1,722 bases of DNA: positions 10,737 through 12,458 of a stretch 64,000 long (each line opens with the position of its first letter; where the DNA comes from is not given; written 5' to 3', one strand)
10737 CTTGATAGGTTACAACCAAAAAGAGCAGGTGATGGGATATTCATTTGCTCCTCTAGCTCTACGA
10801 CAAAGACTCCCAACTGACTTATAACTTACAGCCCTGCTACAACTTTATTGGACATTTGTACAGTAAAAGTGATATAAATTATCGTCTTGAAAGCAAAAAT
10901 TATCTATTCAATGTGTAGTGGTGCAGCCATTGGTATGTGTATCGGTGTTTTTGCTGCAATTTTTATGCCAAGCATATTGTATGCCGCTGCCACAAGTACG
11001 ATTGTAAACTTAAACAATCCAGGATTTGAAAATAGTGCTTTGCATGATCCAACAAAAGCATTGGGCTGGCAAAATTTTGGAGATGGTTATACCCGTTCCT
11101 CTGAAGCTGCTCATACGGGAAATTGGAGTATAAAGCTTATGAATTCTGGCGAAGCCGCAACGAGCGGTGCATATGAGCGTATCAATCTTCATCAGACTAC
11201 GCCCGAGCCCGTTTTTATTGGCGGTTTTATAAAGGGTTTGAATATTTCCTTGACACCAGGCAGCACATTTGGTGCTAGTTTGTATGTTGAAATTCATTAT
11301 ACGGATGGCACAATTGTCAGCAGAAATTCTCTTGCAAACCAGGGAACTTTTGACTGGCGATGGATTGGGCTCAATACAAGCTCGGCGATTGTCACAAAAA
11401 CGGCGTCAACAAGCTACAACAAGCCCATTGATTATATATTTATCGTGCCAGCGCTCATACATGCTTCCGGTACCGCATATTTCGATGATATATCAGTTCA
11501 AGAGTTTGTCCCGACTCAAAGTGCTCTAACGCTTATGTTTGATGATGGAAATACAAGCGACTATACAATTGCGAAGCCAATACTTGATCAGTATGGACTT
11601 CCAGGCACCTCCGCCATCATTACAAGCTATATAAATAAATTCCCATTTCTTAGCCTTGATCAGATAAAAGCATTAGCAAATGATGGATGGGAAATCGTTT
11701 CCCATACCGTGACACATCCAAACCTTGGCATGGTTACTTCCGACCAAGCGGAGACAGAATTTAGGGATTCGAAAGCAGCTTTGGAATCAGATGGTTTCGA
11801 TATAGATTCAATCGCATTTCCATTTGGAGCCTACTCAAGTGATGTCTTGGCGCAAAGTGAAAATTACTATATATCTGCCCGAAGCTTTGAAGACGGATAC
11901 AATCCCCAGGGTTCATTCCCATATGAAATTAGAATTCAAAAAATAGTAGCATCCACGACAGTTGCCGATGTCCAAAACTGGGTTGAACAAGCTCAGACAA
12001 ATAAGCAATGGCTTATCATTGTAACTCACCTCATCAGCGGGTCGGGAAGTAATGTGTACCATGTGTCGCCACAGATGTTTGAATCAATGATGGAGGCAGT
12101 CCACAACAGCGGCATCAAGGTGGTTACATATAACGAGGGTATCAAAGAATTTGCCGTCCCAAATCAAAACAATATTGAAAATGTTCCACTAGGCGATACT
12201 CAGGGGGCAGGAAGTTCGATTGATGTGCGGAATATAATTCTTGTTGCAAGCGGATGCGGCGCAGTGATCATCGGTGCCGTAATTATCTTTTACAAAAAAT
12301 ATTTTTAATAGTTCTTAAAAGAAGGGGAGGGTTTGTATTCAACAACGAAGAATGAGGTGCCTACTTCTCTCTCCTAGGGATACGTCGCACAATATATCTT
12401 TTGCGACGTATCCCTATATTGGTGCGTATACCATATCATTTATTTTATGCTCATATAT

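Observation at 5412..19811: Surface-glycan locus with three paralogous secreted CBM+NodB deacetylases, two QxxRW processive GT2 synthases and a GH26-like hydrolase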

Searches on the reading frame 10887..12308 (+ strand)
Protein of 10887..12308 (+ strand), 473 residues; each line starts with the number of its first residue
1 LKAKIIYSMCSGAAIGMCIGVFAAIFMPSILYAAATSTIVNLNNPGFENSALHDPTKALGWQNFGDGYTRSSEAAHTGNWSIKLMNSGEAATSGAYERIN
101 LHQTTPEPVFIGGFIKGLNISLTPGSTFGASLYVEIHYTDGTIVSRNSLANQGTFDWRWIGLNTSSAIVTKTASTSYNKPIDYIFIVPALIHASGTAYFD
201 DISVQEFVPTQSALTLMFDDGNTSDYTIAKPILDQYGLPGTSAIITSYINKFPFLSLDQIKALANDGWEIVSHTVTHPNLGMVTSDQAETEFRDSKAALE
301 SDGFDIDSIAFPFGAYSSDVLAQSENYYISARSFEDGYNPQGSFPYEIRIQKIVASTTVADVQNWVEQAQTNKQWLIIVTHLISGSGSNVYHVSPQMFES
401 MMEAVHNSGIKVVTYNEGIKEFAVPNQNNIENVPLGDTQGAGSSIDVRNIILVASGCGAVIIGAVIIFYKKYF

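Call 4: search_protein_families(library=pfam, proteins=[window:10887-12308:+], max_evalue=0.01)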
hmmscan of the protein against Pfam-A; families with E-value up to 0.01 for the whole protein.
window:10887-12308:+ (473 aa): 2 families
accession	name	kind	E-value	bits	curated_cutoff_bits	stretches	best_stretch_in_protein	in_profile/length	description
PF01522.26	Polysacc_deac_1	-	1.2e-18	67.7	23.1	1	211-326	6-118/124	Polysaccharide deacetylase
PF10096.14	DUF2334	-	0.0071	16.4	26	0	223-368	15-170/203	Uncharacterized protein conserved in bacteria (DUF2334)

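Call 11: search_protein_families(library=ncbifam, proteins=[window:10887-12308:+], max_evalue=0.01)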
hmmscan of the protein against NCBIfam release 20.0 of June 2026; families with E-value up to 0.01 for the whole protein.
window:10887-12308:+ (473 aa): 7 families
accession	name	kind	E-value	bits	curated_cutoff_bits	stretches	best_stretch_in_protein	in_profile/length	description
NF050820.1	PolSacchBiosHfsH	equivalog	1.1e-17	64.5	400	1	210-421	32-247/249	oligosaccharide deacetylase HfsH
TIGR04243.1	nodulat_NodB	equivalog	2.6e-09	36.9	240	1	213-327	3-116/197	chitooligosaccharide deacetylase NodB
TIGR03933.1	PIA_icaB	equivalog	7.1e-08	32.3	248.35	1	214-325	74-200/245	intercellular adhesin biosynthesis polysaccharide N-deacetylase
TIGR02764.1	spore_ybaN_pdaB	equivalog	1.9e-07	31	237.4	1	214-327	8-119/191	polysaccharide deacetylase family sporulation protein PdaB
NF045821.1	PgAcgDacpgdA1_Bac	equivalog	6.3e-06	25.3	400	1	212-320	88-194/282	peptidoglycan-N-acetylglucosamine deacetylase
TIGR03938.2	deacetyl_PgaB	equivalog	1.3e-05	23.7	321.9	1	212-251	64-103/621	poly-beta-1,6-N-acetyl-D-glucosamine N-deacetylase PgaB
TIGR02884.1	spore_pdaA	equivalog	1.6e-05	24.8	298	1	212-326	37-150/224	delta-lactam-biosynthetic de-N-acetylase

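Call 12: find_homologous_proteins(query=window:10887-12308:+, max_evalue=0.00001)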
Query window:10887-12308:+ (473 aa): 28 proteins with E <= 0.00001 among 8000 candidates.
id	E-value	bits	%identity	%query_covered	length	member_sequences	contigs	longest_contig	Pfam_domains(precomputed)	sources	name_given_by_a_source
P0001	0.0e+0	1046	100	98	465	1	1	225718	PF01522.27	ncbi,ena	-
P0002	4.6e-149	515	53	92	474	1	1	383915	PF01522.27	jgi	jgi:peptidoglycan/xylan/chitin deacetylase (PgdA/CDA1 family)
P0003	2.2e-140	486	54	85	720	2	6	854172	PF01522.27,PF18911.7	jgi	jgi:peptidoglycan/xylan/chitin deacetylase (PgdA/CDA1 family)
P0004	3.1e-127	443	48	90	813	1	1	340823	PF01522.27,PF14524.13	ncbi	-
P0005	7.3e-127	442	49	90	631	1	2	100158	PF01522.27,PF19403.6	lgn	-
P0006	1.7e-114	401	47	83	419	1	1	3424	PF01522.27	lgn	-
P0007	1.9e-113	398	50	81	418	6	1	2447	PF01522.27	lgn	-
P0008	7.0e-110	386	45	86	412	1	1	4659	PF01522.27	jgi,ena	-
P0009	5.6e-108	380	47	81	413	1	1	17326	PF01522.27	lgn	-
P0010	4.9e-107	377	42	85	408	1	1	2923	PF01522.27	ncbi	-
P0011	6.3e-107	376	46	81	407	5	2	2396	PF01522.27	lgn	-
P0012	8.2e-107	376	45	90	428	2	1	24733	PF01522.27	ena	-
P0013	2.5e-106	374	43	84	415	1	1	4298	PF01522.27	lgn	-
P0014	3.9e-106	374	43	84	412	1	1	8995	PF01522.27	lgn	-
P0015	6.7e-106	373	43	87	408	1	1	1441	PF01522.27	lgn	-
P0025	4.0e-73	265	52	49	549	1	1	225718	PF01522.27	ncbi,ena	-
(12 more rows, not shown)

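Call 13: find_encoding_contigs(protein=P0001, flank=10000, max_places=3)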
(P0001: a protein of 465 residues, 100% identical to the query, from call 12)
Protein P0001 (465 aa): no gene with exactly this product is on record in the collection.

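Call 14: find_encoding_contigs(protein=P0002, flank=10000, max_places=3)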
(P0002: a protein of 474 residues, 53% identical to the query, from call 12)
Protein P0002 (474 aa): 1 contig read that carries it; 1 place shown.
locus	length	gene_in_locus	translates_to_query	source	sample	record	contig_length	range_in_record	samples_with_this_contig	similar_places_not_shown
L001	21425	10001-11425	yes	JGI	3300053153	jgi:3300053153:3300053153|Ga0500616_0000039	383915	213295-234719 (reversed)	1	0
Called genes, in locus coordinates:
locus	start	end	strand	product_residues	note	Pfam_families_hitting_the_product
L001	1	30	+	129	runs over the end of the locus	-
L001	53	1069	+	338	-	PF01368:DHH, PF02272:DHHA1 (weak)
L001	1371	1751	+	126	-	-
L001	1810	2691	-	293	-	PF02879:PGM_PMM_II, PF02880:PGM_PMM_III, PF00408:PGM_PMM_IV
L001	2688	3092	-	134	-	PF02878:PGM_PMM_I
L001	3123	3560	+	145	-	-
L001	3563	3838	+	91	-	-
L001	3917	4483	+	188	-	PF04542:Sigma70_r2, PF08281:Sigma70_r4_2, PF04545:Sigma70_r4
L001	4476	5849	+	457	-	-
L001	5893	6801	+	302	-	PF02463:SMC_N (faint), PF13175:AAA_15 (faint), PF00005:ABC_tran, PF13304:AAA_21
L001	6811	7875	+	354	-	PF12698:ABC2_membrane_3, PF01061:ABC2_membrane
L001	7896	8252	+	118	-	PF04020:Phage_holin_4_2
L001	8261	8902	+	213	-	PF05724:TPMT, PF02353:CMAS, PF13489:Methyltransf_23, PF03848:TehB, PF13847:Methyltransf_31, PF08241:Methyltransf_11, PF08242:Methyltransf_12, PF13649:Methyltransf_25, +2 more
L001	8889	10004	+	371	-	PF11141:DUF2914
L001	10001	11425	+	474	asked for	PF01522:Polysacc_deac_1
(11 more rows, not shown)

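Call 21: find_related_loci(query=A1, collection=genome_contigs, flank=10000)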
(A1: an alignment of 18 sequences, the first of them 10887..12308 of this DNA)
Query A1 (473 aa) in genome_contigs; peptide patterns used: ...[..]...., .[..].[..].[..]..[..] (x = any residue, [..] = any of these).
37 stretches matched a pattern; 18 encode a relative of the query (tblastn E <= 1e-3); 18 distinct loci.
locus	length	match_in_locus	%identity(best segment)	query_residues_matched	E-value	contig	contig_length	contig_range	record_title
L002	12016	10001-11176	48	32-431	4e-121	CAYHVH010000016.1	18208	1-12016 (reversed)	MAG TPA_asm: uncultured Candidatus Saccharibacteria bacterium isolate ERP119705_co17_1026 genome assembly, contig: NODE_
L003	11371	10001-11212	45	9-424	8e-119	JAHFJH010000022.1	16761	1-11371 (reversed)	MAG: Candidatus Doudnabacteria bacterium isolate nzgw381 NODE_2175_length_16762_cov_3.832162, whole genome shotgun seque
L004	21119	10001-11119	46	42-424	7e-115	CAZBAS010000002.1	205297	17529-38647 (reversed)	MAG TPA_asm: uncultured Candidatus Saccharibacteria bacterium isolate SRP278252_co1_116 genome assembly, contig: NODE_42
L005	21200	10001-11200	44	17-424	5e-114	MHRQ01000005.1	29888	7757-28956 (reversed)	MAG: Candidatus Taylorbacteria bacterium RIFCSPHIGHO2_02_FULL_46_13 rifcsphigho2_02_scaffold_11342, whole genome shotgun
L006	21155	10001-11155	45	34-424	8e-113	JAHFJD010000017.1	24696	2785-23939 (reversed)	MAG: Candidatus Doudnabacteria bacterium isolate nzgw378 NODE_1327_length_24697_cov_3.855632, whole genome shotgun seque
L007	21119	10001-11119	46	42-424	3e-112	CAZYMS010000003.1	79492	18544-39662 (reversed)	MAG TPA_asm: uncultured Candidatus Saccharibacteria bacterium isolate SRP296810_co1_257 genome assembly, contig: NODE_26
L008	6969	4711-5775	47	61-424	2e-110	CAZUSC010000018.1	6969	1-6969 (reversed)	MAG TPA_asm: uncultured Candidatus Saccharibacteria bacterium isolate binchicken_co203_424 genome assembly, contig: k141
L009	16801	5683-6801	42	42-424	7e-109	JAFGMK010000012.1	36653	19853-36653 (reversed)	MAG: Candidatus Paceibacterota bacterium isolate Zod_Metabat.464 k87_4736876, whole genome shotgun sequence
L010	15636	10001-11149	44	42-435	2e-104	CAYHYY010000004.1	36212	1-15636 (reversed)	MAG TPA_asm: uncultured Candidatus Saccharibacteria bacterium isolate ERP119705_co16_438 genome assembly, contig: NODE_8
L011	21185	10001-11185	41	25-423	2e-104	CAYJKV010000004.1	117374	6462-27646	MAG TPA_asm: uncultured Candidatus Saccharibacteria bacterium isolate ERP124720_co1_130 genome assembly, contig: NODE_21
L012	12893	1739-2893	43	24-423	2e-100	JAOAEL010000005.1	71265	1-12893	MAG: Patescibacteria group bacterium isolate SKW259 NODE_5_length_71265_cov_6.306934, whole genome shotgun sequence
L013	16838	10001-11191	42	17-423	6e-99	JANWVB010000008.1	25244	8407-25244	MAG: Patescibacteria group bacterium isolate SKYG105 NODE_8_length_25244_cov_3.746295, whole genome shotgun sequence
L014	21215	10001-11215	37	14-424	7e-85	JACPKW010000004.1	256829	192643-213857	MAG: Candidatus Giovannonibacteria bacterium isolate NC_groundwater_505_Ag_S-0.1um_43_101 S35_SO-1_scaffold_135751, whol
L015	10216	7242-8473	43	17-423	5e-96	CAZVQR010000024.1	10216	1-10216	MAG TPA_asm: uncultured Candidatus Saccharibacteria bacterium isolate SRP178908_co1_346 genome assembly, contig: NODE_49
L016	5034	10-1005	35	94-420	6e-61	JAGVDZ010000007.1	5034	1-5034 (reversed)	MAG: Parachlamydiales bacterium isolate WC_8 c_000000125274, whole genome shotgun sequence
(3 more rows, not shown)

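Call 31: predict_structure(alignment_id=A1)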
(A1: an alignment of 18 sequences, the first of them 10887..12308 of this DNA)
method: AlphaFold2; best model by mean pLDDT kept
length: 473 residues; sequences in the alignment: 18
mean_pLDDT: 79.5   pTM: 0.73
mean pLDDT of the five models: 79.5, 77.3, 76.3, 73.7, 71.7
residues with pLDDT >= 90: 241; 70-90: 110; 50-70: 50; < 50: 72
segments of 3 or more residues with pLDDT < 50: 9-11, 27-33, 171-174, 337-345, 427-473
pLDDT, mean of each block of 10 residues (from residue 1): 49 53 53 61 87 92 97 94 97 96 87 94 89 93 88 90 68 61 95 97 83 92 97 97 97 97 97 92 89 97 93 71 83 56 53 92 92 87 84 95 98 89 56 31 27 31 31 28
secondary structure, 60 per line:
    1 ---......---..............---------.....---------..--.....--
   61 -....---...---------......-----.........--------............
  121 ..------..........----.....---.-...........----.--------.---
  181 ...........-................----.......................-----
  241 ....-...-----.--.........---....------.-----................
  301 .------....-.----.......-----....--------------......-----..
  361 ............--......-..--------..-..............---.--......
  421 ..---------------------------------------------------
elements in order: H4-9 H13-26 E36-40 E54-58 E62-65 E69-71 E81-86 E92-100 E109-122 E129-138 E143-147 E153-163 E181-191 E193-208 E213-218 H223-235 E241-244 H257-265 E269-272 H285-301 E308-311 H318-324 E330-333 E348-353 H359-372 E375-380 H395-408 H415-422

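Call 35: fold_search(model_id=the predicted structure, library=pdb)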
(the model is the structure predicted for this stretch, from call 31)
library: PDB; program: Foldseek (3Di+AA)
matches with E <= 10: 1772; with E <= 0.001: 200
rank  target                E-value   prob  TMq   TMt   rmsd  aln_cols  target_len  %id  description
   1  8qpg_TA               1.1e-18  1.00  0.47  0.52   7.2       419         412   15  Turret of Haloferax tailed virus 1 (released 2024-10-09)
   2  2zey_A                8.5e-11  1.00  0.24  0.68   5.2       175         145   19  Family 16 carbohydrate binding module (released 2008-03-04)
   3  2zex_A                1.5e-10  1.00  0.24  0.67   5.3       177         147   19  Family 16 carbohydrate binding module (released 2008-03-04)
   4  7ax7                  2.8e-10  1.00  0.34  0.73   3.6       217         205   20  Crystal structure of the Xyl-CE4 domain of a multidomain xylanase from the hindgut metagenome of Trinervitermes trinervo (released 2020-11-18)
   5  2zey_B                3.7e-10  1.00  0.24  0.69   5.1       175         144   19  Family 16 carbohydrate binding module (released 2008-03-04)
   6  3oea_A                4.2e-10  1.00  0.24  0.68   5.2       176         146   20  Crystal structure of the Q121E mutants of C.polysaccharolyticus CBM16-1 bound to cellopentaose (released 2010-08-25)
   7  3oeb_A                4.5e-10  1.00  0.24  0.69   5.2       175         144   19  Crystal structure of the Q121E mutant of C.polysaccharolyticus CBM16-1 bound to mannopentaose (released 2010-08-25)
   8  2zew_B                5.0e-10  1.00  0.24  0.68   5.3       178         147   21  Family 16 Cabohydrate Binding Domain Module 1 (released 2008-03-04)
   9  2zex_B                1.1e-09  1.00  0.24  0.68   5.2       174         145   20  Family 16 carbohydrate binding module (released 2008-03-04)
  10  4d0q                  2.3e-09  1.00  0.26  0.68   4.6       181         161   18  Hyaluronan Binding Module of the Streptococcal Pneumoniae Hyaluronate Lyase (released 2014-08-06)
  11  7fbw                  6.7e-09  1.00  0.32  0.75   3.9       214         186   20  Acetylxylan esterase from Caldanaerobacter subterraneus subsp. tengcongensis (released 2021-10-27)
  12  4l1g_A                1.0e-08  1.00  0.34  0.70   4.3       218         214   17  Crystal structure of the Bc1960 peptidoglycan N-acetylglucosamine deacetylase from Bacillus cereus (released 2014-06-04)
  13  6hm9                  1.4e-08  1.00  0.34  0.56   4.9       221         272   14  Crystal structure of a BA3943 mutant,a CE4 family pseudoenzyme with restored enzymatic activity. (released 2019-10-09)
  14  6h8n_A                1.5e-08  1.00  0.31  0.69   6.0       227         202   14  Structure of peptidoglycan deacetylase PdaC from Bacillus subtilis - mutant D285S (released 2019-11-13)
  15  6h8l_B                1.5e-08  1.00  0.33  0.71   4.5       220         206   14  Structure of peptidoglycan deacetylase PdaC from Bacillus subtilis (released 2019-11-13)
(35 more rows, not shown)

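Call 36: list_cluster_members(proteins=[P0001, P0025])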
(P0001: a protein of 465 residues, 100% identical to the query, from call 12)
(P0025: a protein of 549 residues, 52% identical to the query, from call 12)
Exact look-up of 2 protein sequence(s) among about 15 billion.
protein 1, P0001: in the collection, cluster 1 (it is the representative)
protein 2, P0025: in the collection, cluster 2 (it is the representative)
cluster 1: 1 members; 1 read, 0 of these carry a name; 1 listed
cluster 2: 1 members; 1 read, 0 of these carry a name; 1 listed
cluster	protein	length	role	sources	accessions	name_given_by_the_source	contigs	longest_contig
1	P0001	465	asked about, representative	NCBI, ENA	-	-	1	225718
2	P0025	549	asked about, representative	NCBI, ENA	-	-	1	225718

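Call 87: fold_search(model_id=the predicted structure, library=viral)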
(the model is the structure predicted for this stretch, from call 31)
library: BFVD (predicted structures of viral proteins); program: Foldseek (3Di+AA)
matches with E <= 10: 1554; with E <= 0.001: 397
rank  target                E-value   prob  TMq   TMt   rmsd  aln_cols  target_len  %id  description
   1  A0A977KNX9            3.6e-25  1.00  0.51  0.28   8.4       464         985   19  (no name in the UniProt tables at hand)
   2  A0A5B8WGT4            7.8e-25  1.00  0.46  0.53  11.7       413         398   16  Esterase [Arthrobacter phage Qui]
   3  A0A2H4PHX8            1.4e-24  1.00  0.54  0.51   8.0       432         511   19  (no name in the UniProt tables at hand)
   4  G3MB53                2.1e-23  1.00  0.49  0.26   7.6       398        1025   20  Gp673 [Bacillus phage G]
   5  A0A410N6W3            1.5e-22  1.00  0.48  0.53   8.3       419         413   15  Prokaryotic polysaccharide deacetylase [Haloferax tailed virus 1]
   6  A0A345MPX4            3.2e-15  1.00  0.40  0.36   3.1       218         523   24  (no name in the UniProt tables at hand)
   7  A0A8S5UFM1            1.3e-14  1.00  0.45  0.36  10.9       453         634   14  Putative polysaccharide deacetylase [Myoviridae sp. ctcyQ27]
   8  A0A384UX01            7.4e-14  1.00  0.48  0.39   8.7       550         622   10  (no name in the UniProt tables at hand)
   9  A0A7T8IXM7            7.0e-13  1.00  0.38  0.17   3.5       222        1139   26  (no name in the UniProt tables at hand)
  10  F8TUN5                2.3e-12  1.00  0.38  0.53   4.5       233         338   18  (no name in the UniProt tables at hand)
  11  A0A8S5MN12            2.9e-11  1.00  0.28  0.10   3.8       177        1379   24  Uncharacterized protein [Siphoviridae sp. ct89Z21]
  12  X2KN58                6.6e-11  1.00  0.26  0.23   4.8       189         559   15  Minor tail protein [Mycobacterium phage Hawkeye]
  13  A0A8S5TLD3            1.6e-10  1.00  0.36  0.26   4.3       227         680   21  Uncharacterized protein [Siphoviridae sp. ctTIi48]
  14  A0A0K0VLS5            6.6e-10  1.00  0.27  0.17   3.7       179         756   13  Tail fiber protein [Klebsiella phage KLPN1]
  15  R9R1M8                6.6e-10  1.00  0.38  0.29  17.4       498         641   12  BppU N-terminal domain-containing protein [Lactococcus phage phi7]
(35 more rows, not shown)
